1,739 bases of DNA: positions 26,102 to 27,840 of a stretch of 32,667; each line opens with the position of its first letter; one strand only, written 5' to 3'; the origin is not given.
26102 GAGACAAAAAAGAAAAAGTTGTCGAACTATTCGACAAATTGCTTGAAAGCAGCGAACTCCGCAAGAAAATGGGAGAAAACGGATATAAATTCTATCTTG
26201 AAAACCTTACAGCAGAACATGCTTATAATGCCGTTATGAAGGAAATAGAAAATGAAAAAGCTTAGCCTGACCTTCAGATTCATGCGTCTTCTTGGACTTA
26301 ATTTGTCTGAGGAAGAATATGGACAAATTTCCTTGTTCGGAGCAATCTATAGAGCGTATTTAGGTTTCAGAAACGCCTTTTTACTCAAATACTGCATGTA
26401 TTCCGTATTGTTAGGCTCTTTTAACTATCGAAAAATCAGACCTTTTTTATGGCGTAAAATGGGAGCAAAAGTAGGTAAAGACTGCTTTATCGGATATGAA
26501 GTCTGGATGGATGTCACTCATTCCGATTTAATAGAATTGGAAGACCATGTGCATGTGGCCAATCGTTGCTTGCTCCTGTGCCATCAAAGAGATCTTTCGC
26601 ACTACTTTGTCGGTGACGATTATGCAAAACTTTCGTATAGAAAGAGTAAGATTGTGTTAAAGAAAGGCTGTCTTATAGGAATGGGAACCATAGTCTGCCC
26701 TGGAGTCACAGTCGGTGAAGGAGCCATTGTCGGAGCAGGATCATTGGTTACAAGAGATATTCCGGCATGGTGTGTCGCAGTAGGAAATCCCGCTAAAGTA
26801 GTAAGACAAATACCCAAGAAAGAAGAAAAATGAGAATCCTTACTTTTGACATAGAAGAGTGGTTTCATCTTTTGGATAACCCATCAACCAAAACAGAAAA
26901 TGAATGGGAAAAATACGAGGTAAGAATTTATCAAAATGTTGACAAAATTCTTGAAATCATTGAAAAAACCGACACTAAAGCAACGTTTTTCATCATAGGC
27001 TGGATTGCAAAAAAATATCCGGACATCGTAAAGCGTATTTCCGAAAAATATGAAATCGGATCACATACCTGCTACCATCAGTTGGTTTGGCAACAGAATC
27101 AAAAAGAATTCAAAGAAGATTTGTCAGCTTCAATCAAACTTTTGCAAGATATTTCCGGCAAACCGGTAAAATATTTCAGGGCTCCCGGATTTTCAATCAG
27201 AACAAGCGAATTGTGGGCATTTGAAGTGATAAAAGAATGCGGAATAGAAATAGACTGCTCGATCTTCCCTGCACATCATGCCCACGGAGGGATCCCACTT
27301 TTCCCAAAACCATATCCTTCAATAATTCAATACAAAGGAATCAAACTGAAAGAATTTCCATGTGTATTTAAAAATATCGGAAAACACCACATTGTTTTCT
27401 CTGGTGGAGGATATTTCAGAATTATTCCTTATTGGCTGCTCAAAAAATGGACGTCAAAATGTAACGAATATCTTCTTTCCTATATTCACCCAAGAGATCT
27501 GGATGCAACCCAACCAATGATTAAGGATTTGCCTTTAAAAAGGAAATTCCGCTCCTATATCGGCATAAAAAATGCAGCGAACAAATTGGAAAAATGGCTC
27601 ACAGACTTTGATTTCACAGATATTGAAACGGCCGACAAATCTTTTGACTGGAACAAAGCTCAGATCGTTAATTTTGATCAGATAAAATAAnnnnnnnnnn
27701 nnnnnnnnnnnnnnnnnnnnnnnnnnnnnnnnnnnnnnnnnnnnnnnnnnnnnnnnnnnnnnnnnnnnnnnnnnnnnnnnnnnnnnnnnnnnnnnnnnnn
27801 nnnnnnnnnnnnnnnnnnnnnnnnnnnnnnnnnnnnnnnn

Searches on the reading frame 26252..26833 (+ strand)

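Call 3: search_protein_families(library=pfam, proteins=[window:26252-26833:+], max_evalue=1)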
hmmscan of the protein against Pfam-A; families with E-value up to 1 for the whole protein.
window:26252-26833:+ (193 aa): 3 families
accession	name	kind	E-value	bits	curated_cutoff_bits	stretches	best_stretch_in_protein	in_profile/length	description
PF00132.30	Hexapep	-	3.1e-10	39.7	27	1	134-168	2-36/36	Bacterial transferase hexapeptide (six repeats)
PF14602.12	Hexapep_2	-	9.8e-08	32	27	1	138-168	6-34/34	Hexapeptide repeat of succinyl-transferase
PF25084.1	LbH_EIF2B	-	0.0094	16.4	54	1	132-167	60-94/105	EIF2B subunit epsilon LbH domain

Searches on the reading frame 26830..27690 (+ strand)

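Call 3: search_protein_families(library=pfam, proteins=[window:26830-27690:+], max_evalue=1)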
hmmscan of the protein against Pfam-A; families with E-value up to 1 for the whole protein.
window:26830-27690:+ (286 aa): 6 families
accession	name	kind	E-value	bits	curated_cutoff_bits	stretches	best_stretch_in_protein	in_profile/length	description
PF11959.13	DUF3473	-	2.9e-32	111.8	29.6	1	143-267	1-127/130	Domain of unknown function (DUF3473)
PF01522.26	Polysacc_deac_1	-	6e-20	71.9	23.1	1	35-125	19-110/124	Polysaccharide deacetylase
PF22537.1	WbmS-like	-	0.0025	18.3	27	1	37-159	13-122/186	Polysaccharide deacetylase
PF22077.1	C2c1_Nuc-II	-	0.036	14.5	27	1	88-130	64-106/128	CRISPR-associated endonuclease C2c1 Nuc-II domain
PF10096.14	DUF2334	-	0.077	13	26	1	69-132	62-137/203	Uncharacterized protein conserved in bacteria (DUF2334)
PF01531.22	Glyco_transf_11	-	0.097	12.3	23.9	1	47-95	89-138/298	Glycosyl transferase family 11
